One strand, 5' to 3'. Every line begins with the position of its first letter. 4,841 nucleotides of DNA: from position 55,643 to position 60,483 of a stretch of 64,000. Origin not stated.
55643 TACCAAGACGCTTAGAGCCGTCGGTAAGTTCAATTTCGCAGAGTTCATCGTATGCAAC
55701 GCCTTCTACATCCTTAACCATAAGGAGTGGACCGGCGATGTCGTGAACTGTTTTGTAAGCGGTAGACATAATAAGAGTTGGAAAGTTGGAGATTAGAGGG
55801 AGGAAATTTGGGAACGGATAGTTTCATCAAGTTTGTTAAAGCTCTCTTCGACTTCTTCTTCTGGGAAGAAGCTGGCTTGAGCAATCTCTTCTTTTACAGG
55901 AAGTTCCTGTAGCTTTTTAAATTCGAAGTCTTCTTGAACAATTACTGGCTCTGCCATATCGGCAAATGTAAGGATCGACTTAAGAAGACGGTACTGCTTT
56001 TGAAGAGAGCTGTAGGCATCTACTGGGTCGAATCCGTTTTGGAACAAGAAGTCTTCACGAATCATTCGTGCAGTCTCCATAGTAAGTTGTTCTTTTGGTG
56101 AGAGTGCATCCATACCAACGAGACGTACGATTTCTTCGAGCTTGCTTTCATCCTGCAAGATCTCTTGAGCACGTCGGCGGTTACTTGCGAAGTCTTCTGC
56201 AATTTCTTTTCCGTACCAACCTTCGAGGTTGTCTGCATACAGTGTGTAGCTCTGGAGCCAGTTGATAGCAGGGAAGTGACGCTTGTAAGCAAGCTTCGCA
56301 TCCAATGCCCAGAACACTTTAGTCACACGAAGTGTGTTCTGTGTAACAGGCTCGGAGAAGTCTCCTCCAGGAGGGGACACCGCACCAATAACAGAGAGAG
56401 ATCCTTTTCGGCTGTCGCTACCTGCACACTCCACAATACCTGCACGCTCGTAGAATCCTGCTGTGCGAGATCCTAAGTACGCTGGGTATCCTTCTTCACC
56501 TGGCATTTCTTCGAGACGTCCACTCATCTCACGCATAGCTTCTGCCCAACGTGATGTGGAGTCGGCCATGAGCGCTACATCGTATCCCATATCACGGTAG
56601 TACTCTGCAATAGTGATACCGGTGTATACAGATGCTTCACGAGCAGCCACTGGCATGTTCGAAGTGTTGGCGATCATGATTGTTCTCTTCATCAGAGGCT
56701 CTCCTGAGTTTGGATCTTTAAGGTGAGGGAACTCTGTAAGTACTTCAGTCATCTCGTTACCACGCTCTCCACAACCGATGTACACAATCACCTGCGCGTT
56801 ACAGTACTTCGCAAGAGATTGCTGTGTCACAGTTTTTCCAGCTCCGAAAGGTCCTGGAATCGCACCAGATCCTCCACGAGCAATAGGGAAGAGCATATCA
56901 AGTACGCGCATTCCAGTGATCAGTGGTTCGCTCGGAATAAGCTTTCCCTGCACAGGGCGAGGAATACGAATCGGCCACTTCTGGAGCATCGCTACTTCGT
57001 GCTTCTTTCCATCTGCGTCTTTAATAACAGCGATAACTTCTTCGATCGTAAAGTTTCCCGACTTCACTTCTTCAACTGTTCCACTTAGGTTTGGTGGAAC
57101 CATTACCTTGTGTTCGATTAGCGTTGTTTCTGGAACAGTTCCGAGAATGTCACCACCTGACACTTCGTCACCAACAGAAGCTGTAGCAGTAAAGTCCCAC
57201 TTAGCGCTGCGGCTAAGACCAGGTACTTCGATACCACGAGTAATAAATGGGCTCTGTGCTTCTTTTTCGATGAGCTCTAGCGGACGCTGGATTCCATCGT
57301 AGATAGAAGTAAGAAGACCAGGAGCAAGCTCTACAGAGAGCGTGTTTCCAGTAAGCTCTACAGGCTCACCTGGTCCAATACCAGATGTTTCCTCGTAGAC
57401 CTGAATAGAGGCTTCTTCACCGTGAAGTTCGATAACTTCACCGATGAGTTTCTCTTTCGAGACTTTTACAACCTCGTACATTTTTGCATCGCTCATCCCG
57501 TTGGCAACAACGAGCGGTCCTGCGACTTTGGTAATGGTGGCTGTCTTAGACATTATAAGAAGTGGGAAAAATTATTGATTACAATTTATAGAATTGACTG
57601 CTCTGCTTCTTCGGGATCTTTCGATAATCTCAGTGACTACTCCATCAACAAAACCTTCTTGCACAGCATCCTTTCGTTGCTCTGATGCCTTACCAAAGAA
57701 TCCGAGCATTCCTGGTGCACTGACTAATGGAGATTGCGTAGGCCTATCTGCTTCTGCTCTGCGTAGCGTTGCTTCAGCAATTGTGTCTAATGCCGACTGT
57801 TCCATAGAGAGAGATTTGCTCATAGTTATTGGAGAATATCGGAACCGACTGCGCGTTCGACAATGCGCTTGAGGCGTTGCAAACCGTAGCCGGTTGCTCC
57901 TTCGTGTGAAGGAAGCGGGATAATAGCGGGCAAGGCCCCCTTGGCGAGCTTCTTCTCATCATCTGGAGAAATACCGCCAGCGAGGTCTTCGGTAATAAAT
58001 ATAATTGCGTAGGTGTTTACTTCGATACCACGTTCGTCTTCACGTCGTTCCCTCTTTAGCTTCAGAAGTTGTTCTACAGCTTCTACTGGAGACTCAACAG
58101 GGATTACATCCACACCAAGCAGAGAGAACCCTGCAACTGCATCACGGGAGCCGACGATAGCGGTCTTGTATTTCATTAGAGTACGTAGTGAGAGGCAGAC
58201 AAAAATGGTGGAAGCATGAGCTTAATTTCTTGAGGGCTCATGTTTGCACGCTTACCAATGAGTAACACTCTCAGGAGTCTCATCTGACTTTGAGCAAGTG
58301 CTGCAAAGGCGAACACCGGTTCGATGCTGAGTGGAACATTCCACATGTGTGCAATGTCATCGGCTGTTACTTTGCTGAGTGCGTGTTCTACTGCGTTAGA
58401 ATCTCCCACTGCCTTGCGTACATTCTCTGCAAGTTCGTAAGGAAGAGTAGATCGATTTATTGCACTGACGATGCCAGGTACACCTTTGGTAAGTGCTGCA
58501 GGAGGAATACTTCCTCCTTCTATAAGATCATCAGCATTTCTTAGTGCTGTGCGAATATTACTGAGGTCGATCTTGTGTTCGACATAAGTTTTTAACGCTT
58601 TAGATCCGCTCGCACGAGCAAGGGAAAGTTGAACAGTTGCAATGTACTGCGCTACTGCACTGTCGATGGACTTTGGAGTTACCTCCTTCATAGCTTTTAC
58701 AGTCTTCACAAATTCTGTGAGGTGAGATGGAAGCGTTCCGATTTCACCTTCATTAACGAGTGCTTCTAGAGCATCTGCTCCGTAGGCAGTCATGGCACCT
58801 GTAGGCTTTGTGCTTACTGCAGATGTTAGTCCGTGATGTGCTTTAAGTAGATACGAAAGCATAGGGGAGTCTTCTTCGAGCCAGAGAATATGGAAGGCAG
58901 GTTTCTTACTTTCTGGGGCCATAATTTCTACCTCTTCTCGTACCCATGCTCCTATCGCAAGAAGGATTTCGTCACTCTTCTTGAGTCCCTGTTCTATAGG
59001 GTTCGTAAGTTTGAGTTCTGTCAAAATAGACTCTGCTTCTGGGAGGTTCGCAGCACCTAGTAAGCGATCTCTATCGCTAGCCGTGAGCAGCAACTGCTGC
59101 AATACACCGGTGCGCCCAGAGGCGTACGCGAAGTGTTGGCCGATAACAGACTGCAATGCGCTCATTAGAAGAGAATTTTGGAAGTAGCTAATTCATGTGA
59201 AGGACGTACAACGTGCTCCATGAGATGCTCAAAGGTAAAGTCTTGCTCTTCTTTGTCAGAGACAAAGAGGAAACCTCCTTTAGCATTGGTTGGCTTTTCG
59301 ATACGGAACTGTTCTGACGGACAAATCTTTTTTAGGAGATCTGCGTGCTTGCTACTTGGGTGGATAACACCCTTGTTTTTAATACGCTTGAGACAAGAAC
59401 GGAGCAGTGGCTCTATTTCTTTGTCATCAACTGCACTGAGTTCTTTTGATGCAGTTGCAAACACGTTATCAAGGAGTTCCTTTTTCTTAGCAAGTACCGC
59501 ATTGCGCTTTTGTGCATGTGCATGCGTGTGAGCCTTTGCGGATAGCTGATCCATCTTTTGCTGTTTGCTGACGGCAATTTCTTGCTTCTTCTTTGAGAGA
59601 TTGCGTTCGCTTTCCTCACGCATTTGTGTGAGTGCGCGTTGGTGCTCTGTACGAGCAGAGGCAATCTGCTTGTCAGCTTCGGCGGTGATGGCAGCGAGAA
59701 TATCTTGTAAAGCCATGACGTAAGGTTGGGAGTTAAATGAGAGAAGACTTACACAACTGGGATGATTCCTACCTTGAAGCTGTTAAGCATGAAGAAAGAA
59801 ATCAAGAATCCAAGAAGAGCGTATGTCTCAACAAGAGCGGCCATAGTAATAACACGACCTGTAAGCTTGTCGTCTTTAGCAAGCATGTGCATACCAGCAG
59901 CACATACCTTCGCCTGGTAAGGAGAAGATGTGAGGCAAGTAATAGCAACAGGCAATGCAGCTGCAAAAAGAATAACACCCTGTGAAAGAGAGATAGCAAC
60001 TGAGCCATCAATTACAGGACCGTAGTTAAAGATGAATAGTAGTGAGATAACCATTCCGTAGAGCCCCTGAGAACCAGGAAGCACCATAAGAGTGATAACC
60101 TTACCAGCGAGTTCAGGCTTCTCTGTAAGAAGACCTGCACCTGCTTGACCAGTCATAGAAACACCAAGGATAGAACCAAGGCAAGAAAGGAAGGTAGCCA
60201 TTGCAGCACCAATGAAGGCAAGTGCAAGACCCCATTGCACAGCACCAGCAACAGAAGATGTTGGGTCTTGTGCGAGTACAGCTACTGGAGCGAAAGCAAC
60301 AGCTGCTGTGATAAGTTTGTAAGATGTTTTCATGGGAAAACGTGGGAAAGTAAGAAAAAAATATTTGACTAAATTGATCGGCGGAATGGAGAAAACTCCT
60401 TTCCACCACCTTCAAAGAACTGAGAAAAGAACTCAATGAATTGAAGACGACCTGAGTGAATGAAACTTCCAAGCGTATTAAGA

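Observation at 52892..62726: V/A-type ATPase operon with two non-canonical genes wedged between core subunits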

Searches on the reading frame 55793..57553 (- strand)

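Call 63: search_protein_families(library=pfam, proteins=[window:55793-57553:-], max_evalue=0.01)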
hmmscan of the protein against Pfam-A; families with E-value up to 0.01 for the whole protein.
window:55793-57553:- (586 aa): 4 families
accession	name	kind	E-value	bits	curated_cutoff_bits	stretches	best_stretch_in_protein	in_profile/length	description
PF00006.31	ATP-synt_ab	-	2.6e-73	246.6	29.5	1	214-436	1-212/213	ATP synthase alpha/beta family, nucleotide-binding domain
PF16886.11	ATP-synt_ab_Xtn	-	2.5e-34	117.3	25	1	110-196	1-88/88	ATPsynthase alpha/beta subunit barrel-sandwich domain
PF22919.1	ATP-synt_VA_C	-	5.6e-24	84.5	24.7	1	445-534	2-88/101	C-terminal domain of V and A type ATP synthase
PF02874.29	ATP-synt_ab_N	-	7.2e-15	55.7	20.9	1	7-69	1-69/69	ATP synthase alpha/beta family, beta-barrel domain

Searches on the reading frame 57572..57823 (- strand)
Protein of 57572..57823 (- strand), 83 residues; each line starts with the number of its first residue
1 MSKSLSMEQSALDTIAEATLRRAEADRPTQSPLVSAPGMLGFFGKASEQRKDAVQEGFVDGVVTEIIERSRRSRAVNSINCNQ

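Call 3: search_protein_families(library=pfam, proteins=[window:57572-57823:-], max_evalue=0.1)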
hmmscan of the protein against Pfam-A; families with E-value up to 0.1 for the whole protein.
window:57572-57823:- (83 aa): 0 families

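Call 4: search_protein_families(library=ncbifam, proteins=[window:57572-57823:-], max_evalue=0.1)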
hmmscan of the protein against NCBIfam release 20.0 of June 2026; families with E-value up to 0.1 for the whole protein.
window:57572-57823:- (83 aa): 0 families

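Call 22: find_homologous_proteins(query=window:57572-57823:-, max_evalue=0.01)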
Query window:57572-57823:- (83 aa): 1 proteins with E <= 0.01 among 10 candidates.
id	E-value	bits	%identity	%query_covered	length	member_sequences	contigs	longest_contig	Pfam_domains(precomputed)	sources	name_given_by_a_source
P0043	4.0e-41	155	100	93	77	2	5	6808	-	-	-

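Call 52: search_protein_representatives(protein=window:57572-57823:-)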
Query: 83 residues. Proteins with E-value up to 0.001 (for the whole library): 1; up to 1e-10: 1; up to 1e-30: 1. The best 1 are listed.
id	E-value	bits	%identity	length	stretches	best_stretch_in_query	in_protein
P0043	1.3e-41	155.3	100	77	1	7-83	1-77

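Call 81: predict_structure(protein=window:57572-57823:-)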
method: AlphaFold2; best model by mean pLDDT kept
length: 83 residues; sequences in the alignment: 1
mean_pLDDT: 67.0   pTM: 0.28
mean pLDDT of the five models: 67.0, 62.5, 60.5, 59.4, 58.1
residues with pLDDT >= 90: 4; 70-90: 32; 50-70: 34; < 50: 13
segments of 3 or more residues with pLDDT < 50: 32-35, 37-39
pLDDT, mean of each block of 10 residues (from residue 1): 60 86 71 47 52 71 87 66 51
secondary structure, 60 per line:
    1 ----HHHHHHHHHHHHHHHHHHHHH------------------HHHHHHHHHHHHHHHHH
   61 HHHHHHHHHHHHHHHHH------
elements in order: H5-25 H44-77

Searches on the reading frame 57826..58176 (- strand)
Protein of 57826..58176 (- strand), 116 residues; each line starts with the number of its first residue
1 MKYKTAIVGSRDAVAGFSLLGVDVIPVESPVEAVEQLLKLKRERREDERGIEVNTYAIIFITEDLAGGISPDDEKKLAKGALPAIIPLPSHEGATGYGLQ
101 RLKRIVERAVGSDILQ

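Call 3: search_protein_families(library=pfam, proteins=[window:57826-58176:-], max_evalue=0.1)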
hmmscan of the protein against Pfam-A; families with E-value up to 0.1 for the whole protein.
window:57826-58176:- (116 aa): 1 family
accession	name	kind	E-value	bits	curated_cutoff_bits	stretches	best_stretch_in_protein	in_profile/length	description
PF01990.22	ATP-synt_F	-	9.2e-15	55.2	23.5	1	6-105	2-90/91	ATP synthase (F/14-kDa) subunit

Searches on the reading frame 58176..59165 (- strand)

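Call 3: search_protein_families(library=pfam, proteins=[window:58176-59165:-], max_evalue=0.1)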
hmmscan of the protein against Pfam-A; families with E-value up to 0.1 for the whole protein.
window:58176-59165:- (329 aa): 2 families
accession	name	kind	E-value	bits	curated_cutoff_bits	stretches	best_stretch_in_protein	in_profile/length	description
PF01992.21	vATP-synt_AC39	-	2.4e-19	70.3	29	1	16-315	2-337/339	ATP synthase (C/AC39) subunit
PF10962.13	DUF2764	-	0.068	13.3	24.1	0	119-209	67-155/271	Protein of unknown function (DUF2764)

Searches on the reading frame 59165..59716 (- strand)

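Call 3: search_protein_families(library=pfam, proteins=[window:59165-59716:-], max_evalue=0.1)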
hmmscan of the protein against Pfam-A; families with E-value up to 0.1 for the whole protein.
window:59165-59716:- (183 aa): 4 families
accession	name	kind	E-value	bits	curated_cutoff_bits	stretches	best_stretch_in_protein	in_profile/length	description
PF01991.23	vATP-synt_E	-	3.2e-06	27.2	24.2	1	10-113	13-111/199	ATP synthase (E/31 kDa) subunit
PF06635.17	T3SS_SCTL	-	0.0056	16.6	23.3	1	11-129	29-146/206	Type 3 secretion system stator protein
PF15236.11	CCDC66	-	0.015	15.6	29.9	1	15-73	82-140/154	Coiled-coil domain-containing protein 66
PF08598.16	Sds3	-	0.017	15.6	25.4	1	8-78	69-137/217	Sds3-like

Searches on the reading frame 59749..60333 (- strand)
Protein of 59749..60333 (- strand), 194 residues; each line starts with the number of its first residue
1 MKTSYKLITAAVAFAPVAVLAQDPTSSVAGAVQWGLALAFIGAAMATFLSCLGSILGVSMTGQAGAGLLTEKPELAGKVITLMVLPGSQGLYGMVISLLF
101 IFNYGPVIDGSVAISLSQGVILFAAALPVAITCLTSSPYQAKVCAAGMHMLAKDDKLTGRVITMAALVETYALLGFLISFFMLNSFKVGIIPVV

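Call 3: search_protein_families(library=pfam, proteins=[window:59749-60333:-], max_evalue=0.1)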
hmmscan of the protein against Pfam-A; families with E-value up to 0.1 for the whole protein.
window:59749-60333:- (194 aa): 1 family
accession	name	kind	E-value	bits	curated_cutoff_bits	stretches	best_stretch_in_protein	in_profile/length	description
PF00137.26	ATP-synt_C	-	2.8e-28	98.4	24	2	123-182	1-60/60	ATP synthase subunit C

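Call 4: search_protein_families(library=ncbifam, proteins=[window:59749-60333:-], max_evalue=0.1)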
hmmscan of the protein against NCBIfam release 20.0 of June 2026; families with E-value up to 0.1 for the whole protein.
window:59749-60333:- (194 aa): 11 families
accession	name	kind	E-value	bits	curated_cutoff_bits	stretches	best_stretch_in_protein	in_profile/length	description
NF005124.0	PRK06558.1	equivalog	1.5e-44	151.6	127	1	33-185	11-157/159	V-type ATP synthase subunit K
NF004913.0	PRK06271.1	equivalog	2.4e-19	69.5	211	1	36-184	5-142/220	V-type ATP synthase subunit K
NF006219.0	PRK08344.1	equivalog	6.1e-18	65.1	108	1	36-184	4-158/161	V-type ATP synthase subunit K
NF007200.0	PRK09621.1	equivalog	5.3e-17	62.1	108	1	38-182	4-140/141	ATP synthase subunit C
NF011483.0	PRK14893.1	equivalog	8.8e-14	51.8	188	1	33-183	5-154/162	V-type ATP synthase subunit K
NF004888.0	PRK06251.1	equivalog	6.8e-10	39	101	1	28-103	30-100/102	V-type ATP synthase subunit K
TIGR01100.1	V_ATP_synt_C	equivalog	3.1e-05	24.2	61.45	1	39-136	3-96/108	V-type ATPase subunit C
NF005174.0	PRK06649.1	equivalog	0.00012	22.2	127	1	37-183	2-140/143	V-type ATP synthase subunit K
NF009999.0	PRK13471.1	equivalog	0.00096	19.3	124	1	39-102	16-83/85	F0F1 ATP synthase subunit C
TIGR01260.1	ATP_synt_c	equivalog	0.0035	17.3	43.95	0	72-102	23-57/58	ATP synthase F0 subunit C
TIGR02849.1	spore_III_AD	equivalog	0.091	13.1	85.6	0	56-84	57-85/101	stage III sporulation protein AD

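Call 47: search_solved_structures(query=window:59749-60333:-, show_alignments=1, max_evalue=0.00001)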
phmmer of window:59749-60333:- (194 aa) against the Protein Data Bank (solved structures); distinct sequences matched with E-value up to 0.00001: 5.
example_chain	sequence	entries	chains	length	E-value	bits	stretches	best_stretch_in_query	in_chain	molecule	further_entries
2bl2_A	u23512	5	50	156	5.3e-29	104.7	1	34-183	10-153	V-TYPE SODIUM ATP SYNTHASE SUBUNIT K | V-Type Sodium ATPase Subunit K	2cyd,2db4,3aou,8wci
5vox_S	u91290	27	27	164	3e-11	46.9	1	38-136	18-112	V-type proton ATPase subunit c'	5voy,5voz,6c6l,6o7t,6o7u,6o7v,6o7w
6m0r_D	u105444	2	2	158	3.1e-11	46.8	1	38-109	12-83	V-type proton ATPase subunit c'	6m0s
5tj5_D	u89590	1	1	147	3.1e-11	46.8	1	39-136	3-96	V-type proton ATPase subunit c'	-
36qu_g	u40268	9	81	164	3.9e-07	33.5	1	38-105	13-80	V-type proton ATPase subunit c1 | V-type proton ATPase subunit c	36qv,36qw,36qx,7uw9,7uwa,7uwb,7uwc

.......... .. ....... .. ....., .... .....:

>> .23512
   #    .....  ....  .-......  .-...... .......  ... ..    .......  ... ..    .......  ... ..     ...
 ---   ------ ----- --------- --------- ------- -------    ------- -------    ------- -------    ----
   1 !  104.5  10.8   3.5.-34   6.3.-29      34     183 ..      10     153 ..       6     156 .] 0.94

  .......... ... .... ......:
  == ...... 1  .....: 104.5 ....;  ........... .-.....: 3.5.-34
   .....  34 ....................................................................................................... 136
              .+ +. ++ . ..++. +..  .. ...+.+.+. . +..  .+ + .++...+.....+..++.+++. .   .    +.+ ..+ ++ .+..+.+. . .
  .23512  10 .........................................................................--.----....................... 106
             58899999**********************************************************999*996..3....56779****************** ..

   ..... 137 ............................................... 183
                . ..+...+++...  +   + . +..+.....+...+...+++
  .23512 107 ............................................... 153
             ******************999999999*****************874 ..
